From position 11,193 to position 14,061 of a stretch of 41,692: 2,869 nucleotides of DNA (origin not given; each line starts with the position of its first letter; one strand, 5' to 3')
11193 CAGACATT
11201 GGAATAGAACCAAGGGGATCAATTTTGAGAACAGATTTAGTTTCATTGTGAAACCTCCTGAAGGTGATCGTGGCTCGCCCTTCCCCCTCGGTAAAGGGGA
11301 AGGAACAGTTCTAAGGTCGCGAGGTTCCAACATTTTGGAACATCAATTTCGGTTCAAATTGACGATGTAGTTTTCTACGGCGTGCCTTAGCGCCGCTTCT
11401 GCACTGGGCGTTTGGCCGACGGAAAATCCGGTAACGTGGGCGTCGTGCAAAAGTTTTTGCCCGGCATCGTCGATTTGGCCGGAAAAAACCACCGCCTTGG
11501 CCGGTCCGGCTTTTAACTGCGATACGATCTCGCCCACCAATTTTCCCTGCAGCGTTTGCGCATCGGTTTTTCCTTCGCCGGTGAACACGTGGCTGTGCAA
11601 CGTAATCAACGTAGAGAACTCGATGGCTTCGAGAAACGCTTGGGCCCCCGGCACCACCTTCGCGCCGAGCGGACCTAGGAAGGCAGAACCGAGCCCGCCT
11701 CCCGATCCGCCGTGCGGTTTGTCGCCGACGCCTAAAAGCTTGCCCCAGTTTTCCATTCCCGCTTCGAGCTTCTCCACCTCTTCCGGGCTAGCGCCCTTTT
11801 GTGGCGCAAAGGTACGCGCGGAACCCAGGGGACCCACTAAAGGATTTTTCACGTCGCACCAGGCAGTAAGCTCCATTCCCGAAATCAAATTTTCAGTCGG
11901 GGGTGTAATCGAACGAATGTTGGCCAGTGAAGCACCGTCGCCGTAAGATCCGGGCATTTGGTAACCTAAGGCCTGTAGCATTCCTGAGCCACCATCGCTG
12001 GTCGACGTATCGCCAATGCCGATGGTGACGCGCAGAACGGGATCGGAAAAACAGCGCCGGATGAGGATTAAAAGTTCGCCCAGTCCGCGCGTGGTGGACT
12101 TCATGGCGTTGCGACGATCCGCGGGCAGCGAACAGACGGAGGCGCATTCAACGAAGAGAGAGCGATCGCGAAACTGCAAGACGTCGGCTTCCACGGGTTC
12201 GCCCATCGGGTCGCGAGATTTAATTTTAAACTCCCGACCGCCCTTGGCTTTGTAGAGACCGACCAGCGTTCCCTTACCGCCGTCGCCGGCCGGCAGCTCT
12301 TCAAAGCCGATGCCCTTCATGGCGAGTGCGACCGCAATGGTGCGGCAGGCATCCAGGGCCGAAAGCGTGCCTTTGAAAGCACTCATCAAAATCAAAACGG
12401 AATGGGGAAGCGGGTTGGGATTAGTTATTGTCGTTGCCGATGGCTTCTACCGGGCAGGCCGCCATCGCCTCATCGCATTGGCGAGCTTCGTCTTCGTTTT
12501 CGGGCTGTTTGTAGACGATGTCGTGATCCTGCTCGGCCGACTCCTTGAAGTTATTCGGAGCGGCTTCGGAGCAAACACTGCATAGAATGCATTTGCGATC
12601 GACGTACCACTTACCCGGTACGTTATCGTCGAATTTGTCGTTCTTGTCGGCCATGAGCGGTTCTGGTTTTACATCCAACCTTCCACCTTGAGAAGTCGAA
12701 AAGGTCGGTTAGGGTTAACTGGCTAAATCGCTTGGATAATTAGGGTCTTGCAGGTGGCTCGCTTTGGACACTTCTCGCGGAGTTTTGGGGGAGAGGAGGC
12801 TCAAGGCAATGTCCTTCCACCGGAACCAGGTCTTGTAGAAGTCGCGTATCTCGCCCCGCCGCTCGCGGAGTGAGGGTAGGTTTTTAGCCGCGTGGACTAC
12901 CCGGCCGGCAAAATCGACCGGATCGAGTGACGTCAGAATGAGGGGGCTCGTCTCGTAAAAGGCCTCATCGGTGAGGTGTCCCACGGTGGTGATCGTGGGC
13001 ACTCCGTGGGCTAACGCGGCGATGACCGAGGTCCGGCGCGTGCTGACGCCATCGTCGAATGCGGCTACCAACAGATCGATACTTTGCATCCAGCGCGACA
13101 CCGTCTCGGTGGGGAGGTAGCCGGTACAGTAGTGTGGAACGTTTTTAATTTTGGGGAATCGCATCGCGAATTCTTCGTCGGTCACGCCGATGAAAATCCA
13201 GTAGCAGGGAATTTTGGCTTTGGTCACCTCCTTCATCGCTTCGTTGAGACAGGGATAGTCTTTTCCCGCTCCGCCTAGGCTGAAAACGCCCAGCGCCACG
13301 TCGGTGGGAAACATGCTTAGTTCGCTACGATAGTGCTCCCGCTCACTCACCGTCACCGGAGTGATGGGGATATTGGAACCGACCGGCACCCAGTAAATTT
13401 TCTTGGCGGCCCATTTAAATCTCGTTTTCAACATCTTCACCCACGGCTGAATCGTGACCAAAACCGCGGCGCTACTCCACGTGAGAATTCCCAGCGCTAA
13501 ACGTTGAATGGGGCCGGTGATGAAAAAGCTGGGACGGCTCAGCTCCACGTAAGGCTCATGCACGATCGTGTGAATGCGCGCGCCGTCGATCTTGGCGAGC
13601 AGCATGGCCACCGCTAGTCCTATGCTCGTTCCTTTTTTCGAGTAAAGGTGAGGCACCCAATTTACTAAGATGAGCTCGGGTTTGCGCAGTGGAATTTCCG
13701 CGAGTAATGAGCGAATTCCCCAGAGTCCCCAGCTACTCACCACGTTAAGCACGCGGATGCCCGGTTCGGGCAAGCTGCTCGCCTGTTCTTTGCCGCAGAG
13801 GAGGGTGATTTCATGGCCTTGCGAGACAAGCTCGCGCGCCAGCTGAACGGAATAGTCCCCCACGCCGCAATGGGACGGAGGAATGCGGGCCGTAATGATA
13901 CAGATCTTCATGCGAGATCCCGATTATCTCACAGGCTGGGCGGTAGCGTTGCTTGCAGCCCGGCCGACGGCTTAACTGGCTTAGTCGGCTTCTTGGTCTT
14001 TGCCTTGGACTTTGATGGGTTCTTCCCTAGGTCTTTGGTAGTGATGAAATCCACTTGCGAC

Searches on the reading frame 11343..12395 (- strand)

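Call 3: search_protein_families(library=pfam, proteins=[window:11343-12395:-], max_evalue=0.01)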
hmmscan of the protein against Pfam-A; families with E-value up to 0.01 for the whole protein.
window:11343-12395:- (350 aa): 1 family
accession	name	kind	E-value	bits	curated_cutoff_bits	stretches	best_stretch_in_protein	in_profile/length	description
PF02595.20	Gly_kinase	-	1.2e-74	252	23.3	1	2-342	3-359/372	Glycerate kinase family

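Call 4: search_protein_families(library=ncbifam, proteins=[window:11343-12395:-], max_evalue=0.01)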
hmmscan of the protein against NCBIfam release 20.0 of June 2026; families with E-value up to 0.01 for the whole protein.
window:11343-12395:- (350 aa): 3 families
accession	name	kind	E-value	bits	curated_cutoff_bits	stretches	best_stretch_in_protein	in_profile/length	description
TIGR00045.1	TIGR00045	subfamily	1.6e-64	218.3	168.45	1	3-341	5-359/375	glycerate kinase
NF007401.0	PRK09932.1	equivalog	9.1e-40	136.9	625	1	4-295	7-313/381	glycerate 3-kinase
NF007668.0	PRK10342.1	equivalog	5.2e-35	121.2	686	1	7-342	10-361/381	glycerate 2-kinase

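Call 47: search_protein_families(library=padloc, proteins=[window:11343-12395:-], max_evalue=0.01)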
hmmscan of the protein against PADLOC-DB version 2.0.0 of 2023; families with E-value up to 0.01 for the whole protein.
window:11343-12395:- (350 aa): 0 families

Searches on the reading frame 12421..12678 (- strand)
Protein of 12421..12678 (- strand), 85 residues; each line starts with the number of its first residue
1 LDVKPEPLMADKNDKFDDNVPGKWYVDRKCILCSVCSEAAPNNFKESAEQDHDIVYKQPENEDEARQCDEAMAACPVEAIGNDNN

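Call 3: search_protein_families(library=pfam, proteins=[window:12421-12678:-], max_evalue=0.01)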
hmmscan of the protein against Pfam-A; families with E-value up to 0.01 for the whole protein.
window:12421-12678:- (85 aa): 5 families
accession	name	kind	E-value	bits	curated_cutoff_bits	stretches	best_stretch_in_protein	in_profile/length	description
PF13370.11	Fer4_13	-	2.2e-16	60.7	24.5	1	26-81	1-57/58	4Fe-4S single cluster domain of Ferredoxin I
PF13459.11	Fer4_15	-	3e-06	28.3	22.4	1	28-80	5-64/66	4Fe-4S single cluster domain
PF12838.12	Fer4_7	-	7e-05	23.7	27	1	29-79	1-52/52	4Fe-4S dicluster domain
PF14697.11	Fer4_21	-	0.00038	21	35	1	28-80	6-57/59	4Fe-4S dicluster domain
PF13187.11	Fer4_9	-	0.0084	16.6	27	0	29-80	1-52/52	4Fe-4S dicluster domain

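Call 4: search_protein_families(library=ncbifam, proteins=[window:12421-12678:-], max_evalue=0.01)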
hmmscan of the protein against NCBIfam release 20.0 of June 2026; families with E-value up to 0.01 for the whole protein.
window:12421-12678:- (85 aa): 10 families
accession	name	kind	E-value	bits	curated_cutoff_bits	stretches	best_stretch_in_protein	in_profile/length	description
NF040864.1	HgcB_ferredoxin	equivalog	0.0005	19.8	99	1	18-80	4-61/93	mercury methylation ferredoxin HgcB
NF045874.1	Vhu_polyferre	exception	0.00051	18.9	600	1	27-81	195-244/381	F420-non-reducing hydrogenase associated-polyferredoxin VhuB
NF042909.1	FMH_DH_FwdF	exception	0.00064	18.9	375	1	16-80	212-274/336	tungsten-dependent formylmethanofuran dehydrogenase subunit FwdF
NF038196.1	ferrodoxin_EFR1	subfamily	0.0017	18.4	75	1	21-81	177-230/242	EFR1 family ferrodoxin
NF007382.0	PRK09898.1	equivalog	0.0018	17.8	213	0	21-44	146-170/208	ferredoxin-like protein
TIGR02494.1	PFLE_PFLC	subfamily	0.0018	17.6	174.35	1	24-80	44-97/293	glycyl-radical enzyme activating protein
TIGR01944.1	rnfB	subfamily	0.0036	16.9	68.7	1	2-81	89-161/190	RnfABCDGE type electron transport complex subunit B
NF058577.1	FdxA_fam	equivalog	0.0071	16.5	65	0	25-79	4-52/52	4Fe-4S ferredoxin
NF040684.1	PorD_Arch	equivalog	0.0071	16.4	120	1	25-81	29-80/85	pyruvate synthase subunit PorD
NF003475.0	PRK05113.1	equivalog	0.01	15.7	203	0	1-80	88-160/190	electron transport complex subunit RsxB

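Call 47: search_protein_families(library=padloc, proteins=[window:12421-12678:-], max_evalue=0.01)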
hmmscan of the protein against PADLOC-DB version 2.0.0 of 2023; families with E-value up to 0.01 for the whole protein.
window:12421-12678:- (85 aa): 0 families

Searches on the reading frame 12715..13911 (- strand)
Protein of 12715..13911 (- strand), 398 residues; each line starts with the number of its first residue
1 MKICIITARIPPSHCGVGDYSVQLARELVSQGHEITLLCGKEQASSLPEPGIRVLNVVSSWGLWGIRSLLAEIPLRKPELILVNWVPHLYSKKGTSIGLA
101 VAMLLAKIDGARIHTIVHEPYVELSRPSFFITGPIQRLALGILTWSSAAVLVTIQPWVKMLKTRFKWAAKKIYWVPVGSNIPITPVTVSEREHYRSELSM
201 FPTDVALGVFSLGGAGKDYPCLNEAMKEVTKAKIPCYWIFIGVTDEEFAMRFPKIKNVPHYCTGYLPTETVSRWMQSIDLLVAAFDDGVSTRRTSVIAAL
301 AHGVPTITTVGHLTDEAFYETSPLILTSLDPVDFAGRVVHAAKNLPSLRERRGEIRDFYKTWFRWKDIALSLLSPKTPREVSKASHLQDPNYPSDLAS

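Call 3: search_protein_families(library=pfam, proteins=[window:12715-13911:-], max_evalue=0.01)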
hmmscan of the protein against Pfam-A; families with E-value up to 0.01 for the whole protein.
window:12715-13911:- (398 aa): 3 families
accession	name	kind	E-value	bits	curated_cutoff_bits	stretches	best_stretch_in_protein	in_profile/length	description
PF13439.12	Glyco_transf_4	-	1.1e-06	29.3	28.5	1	16-178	3-165/170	Glycosyltransferase Family 4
PF13579.12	Glyco_trans_4_4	-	2.8e-06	28.2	29.7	1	16-159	2-139/158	Glycosyl transferase 4-like domain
PF13692.12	Glyco_trans_1_4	-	6.4e-05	23.7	27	1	221-342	19-140/142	Glycosyl transferases group 1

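Call 4: search_protein_families(library=ncbifam, proteins=[window:12715-13911:-], max_evalue=0.01)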
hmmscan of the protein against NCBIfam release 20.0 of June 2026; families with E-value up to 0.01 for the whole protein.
window:12715-13911:- (398 aa): 2 families
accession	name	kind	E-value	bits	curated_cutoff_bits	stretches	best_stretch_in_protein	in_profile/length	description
NF047684.1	TeichurnBiosyTuaC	equivalog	8.3e-06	25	550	1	168-346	183-356/391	teichuronic acid biosynthesis protein TuaC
NF007640.0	PRK10307.1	subfamily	0.0019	17.2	276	1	1-40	1-40/411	WcaI family glycosyltransferase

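Call 36: find_homologous_proteins(query=window:12715-13911:-, max_evalue=0.00001)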
Query window:12715-13911:- (398 aa): 131 proteins with E <= 0.00001 among 7824 candidates; the best 120 are listed.
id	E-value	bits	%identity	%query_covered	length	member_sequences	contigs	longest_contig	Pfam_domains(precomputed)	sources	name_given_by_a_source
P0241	1.2e-269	912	100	100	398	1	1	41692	PF13579.13,PF13439.13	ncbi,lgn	-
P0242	7.0e-225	764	82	100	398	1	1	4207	PF13579.13,PF13439.13,PF13692.13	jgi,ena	-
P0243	2.4e-207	707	77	100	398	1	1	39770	PF13579.13,PF13439.13,PF13692.13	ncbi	-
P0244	2.9e-140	486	55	94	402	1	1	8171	PF13579.13,PF13439.13,PF13692.13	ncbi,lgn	-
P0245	1.8e-87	312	43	94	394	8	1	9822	PF00534.27,PF13439.13,PF13692.13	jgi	-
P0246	9.1e-86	306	42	95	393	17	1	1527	PF00534.27,PF13579.13,PF13439.13,PF13692.13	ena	-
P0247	2.0e-83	299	42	94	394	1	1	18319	PF00534.27,PF13579.13,PF13524.13,PF13439.13,PF13692.13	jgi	jgi:glycosyltransferase involved in cell wall biosynthesis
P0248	4.5e-82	294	42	95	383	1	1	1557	PF13579.13,PF13439.13,PF13692.13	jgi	-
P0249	9.1e-81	290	41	95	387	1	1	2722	PF00534.27,PF13692.13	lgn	-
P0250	1.8e-79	285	40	93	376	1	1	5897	PF00534.27,PF13579.13,PF13439.13,PF13692.13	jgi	jgi:glycosyltransferase involved in cell wall biosynthesis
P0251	2.8e-77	278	36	93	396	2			PF13439.13,PF13692.13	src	-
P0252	2.0e-72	262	38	93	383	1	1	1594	PF00534.27,PF13439.13,PF13692.13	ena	-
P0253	1.4e-69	253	39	93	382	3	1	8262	PF00534.27,PF13439.13,PF13692.13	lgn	-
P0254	3.1e-63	232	34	93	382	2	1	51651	PF00534.27,PF13439.13,PF13692.13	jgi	-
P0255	2.7e-62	229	37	93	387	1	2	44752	PF00534.27,PF13579.13,PF13524.13,PF13439.13,PF13692.13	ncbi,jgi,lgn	jgi:glycosyltransferase involved in cell wall biosynthesis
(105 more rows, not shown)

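Call 37: find_encoding_contigs(protein=P0247, flank=7000, max_places=1)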
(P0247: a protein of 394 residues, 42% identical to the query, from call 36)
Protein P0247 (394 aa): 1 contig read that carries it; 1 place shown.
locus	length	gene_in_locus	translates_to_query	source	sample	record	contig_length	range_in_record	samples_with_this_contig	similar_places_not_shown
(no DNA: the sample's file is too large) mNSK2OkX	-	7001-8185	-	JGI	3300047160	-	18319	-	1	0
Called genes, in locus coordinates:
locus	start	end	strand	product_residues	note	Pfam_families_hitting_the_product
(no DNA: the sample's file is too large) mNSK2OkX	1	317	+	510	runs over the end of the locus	PF01943:Polysacc_synt, PF13440:Polysacc_synt_3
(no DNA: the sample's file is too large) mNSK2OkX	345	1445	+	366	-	PF13439:Glyco_transf_4, PF13579:Glyco_trans_4_4 (weak), PF20706:GT4-conflict (faint), PF00534:Glycos_transf_1, PF13692:Glyco_trans_1_4, PF13524:Glyco_trans_1_2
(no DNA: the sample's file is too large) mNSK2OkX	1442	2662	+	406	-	PF13439:Glyco_transf_4 (weak), PF13579:Glyco_trans_4_4 (weak), PF20706:GT4-conflict, PF00534:Glycos_transf_1, PF13692:Glyco_trans_1_4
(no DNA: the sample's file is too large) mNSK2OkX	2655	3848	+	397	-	PF20706:GT4-conflict, PF00534:Glycos_transf_1, PF13692:Glyco_trans_1_4, PF13524:Glyco_trans_1_2 (weak)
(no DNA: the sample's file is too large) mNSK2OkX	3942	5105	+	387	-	PF13439:Glyco_transf_4, PF20706:GT4-conflict, PF00534:Glycos_transf_1, PF13692:Glyco_trans_1_4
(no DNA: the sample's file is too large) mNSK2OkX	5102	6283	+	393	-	PF00534:Glycos_transf_1, PF13692:Glyco_trans_1_4, PF13524:Glyco_trans_1_2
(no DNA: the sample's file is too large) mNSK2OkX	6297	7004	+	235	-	PF13489:Methyltransf_23, PF08241:Methyltransf_11, PF08242:Methyltransf_12, PF13649:Methyltransf_25, PF13847:Methyltransf_31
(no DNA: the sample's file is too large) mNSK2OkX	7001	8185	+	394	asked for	PF13439:Glyco_transf_4 (weak), PF13579:Glyco_trans_4_4 (weak), PF00534:Glycos_transf_1 (weak), PF13692:Glyco_trans_1_4, PF13524:Glyco_trans_1_2 (weak)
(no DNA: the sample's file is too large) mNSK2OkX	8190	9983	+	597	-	PF13439:Glyco_transf_4, PF13579:Glyco_trans_4_4, PF20706:GT4-conflict (weak), PF00534:Glycos_transf_1, PF13692:Glyco_trans_1_4, PF13524:Glyco_trans_1_2, PF02397:Bac_transf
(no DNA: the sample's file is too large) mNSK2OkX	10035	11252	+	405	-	PF00890:FAD_binding_2 (weak), PF01266:DAO (weak), PF01494:FAD_binding_3, PF01946:Thi4 (faint), PF03486:HI0933_like (weak), PF07992:Pyr_redox_2 (weak), PF12831:FAD_oxidored, PF13450:NAD_binding_8, +1 more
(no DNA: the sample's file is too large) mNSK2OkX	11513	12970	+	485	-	-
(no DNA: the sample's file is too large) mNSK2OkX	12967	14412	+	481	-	PF04932:Wzy_C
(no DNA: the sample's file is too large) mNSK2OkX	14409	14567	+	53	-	?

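Call 38: find_encoding_contigs(protein=P0255, flank=7000, max_places=1)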
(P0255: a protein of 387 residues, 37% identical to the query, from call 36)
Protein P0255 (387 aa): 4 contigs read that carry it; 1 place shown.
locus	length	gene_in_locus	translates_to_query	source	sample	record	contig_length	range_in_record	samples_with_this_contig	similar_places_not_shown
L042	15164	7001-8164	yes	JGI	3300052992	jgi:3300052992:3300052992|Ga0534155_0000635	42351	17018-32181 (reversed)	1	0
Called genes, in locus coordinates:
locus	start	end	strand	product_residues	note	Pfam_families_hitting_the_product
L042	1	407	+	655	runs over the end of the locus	PF13537:GATase_7, PF13522:GATase_6, PF00733:Asn_synthase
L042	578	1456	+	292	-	-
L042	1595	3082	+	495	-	PF01943:Polysacc_synt, PF13440:Polysacc_synt_3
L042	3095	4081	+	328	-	PF00535:Glycos_transf_2, PF13641:Glyco_tranf_2_3, PF13632:Glyco_trans_2_3 (faint)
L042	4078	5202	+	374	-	PF13439:Glyco_transf_4, PF13579:Glyco_trans_4_4, PF20706:GT4-conflict, PF00534:Glycos_transf_1, PF13692:Glyco_trans_1_4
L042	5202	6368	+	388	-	PF13439:Glyco_transf_4, PF13579:Glyco_trans_4_4, PF00534:Glycos_transf_1, PF13692:Glyco_trans_1_4, PF13524:Glyco_trans_1_2 (weak)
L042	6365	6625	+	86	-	-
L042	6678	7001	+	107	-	PF00535:Glycos_transf_2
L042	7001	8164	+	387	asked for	PF13439:Glyco_transf_4, PF13579:Glyco_trans_4_4, PF00534:Glycos_transf_1, PF13692:Glyco_trans_1_4, PF13524:Glyco_trans_1_2 (weak)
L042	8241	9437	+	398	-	PF13439:Glyco_transf_4, PF13579:Glyco_trans_4_4 (weak), PF20706:GT4-conflict (weak), PF00534:Glycos_transf_1, PF13692:Glyco_trans_1_4, PF13524:Glyco_trans_1_2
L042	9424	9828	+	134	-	PF13489:Methyltransf_23, PF13847:Methyltransf_31, PF08241:Methyltransf_11, PF08242:Methyltransf_12 (weak), PF13649:Methyltransf_25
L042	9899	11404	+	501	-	PF04932:Wzy_C (weak)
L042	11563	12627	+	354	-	PF13439:Glyco_transf_4, PF13579:Glyco_trans_4_4, PF20706:GT4-conflict, PF00534:Glycos_transf_1, PF13692:Glyco_trans_1_4, PF13524:Glyco_trans_1_2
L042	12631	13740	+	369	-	-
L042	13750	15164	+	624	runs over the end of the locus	PF13522:GATase_6, PF13537:GATase_7, PF00733:Asn_synthase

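Call 47: search_protein_families(library=padloc, proteins=[window:12715-13911:-], max_evalue=0.01)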
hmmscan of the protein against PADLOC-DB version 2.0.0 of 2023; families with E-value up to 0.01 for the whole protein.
window:12715-13911:- (398 aa): 0 families
